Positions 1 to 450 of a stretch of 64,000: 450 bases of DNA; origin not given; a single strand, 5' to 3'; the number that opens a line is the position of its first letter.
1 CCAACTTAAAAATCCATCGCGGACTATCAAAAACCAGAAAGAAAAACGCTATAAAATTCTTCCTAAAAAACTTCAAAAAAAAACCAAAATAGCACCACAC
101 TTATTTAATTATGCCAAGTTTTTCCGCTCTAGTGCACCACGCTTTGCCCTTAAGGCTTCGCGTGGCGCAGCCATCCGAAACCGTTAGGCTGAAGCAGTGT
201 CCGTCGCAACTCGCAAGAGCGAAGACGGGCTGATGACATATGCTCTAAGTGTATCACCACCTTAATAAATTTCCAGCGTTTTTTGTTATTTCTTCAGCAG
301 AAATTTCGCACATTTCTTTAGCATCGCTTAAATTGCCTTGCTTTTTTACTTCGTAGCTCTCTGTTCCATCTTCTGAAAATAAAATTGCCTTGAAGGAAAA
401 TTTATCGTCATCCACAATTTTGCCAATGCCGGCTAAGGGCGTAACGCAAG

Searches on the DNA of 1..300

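Call 62: search_rna_families(source=window, start=1, end=300, threshold=evalue, max_evalue=5)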
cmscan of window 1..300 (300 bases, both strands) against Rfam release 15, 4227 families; matches with E-value up to 5: 3.
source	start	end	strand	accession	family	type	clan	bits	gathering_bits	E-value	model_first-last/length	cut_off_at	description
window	40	70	-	RF00480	HIV_FE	Cis-reg; frameshift_element;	-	18.3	45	3.3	1-52/52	no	HIV Ribosomal frameshift signal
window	217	280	+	RF01648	ceN65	Gene; snRNA; snoRNA; CD-box;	-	14.2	48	2.1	1-65/65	no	Caenorhabditis snoRNA ceN65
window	134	168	-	RF01737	flpD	Cis-reg;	-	14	40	2.7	10-41/47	no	flpD RNA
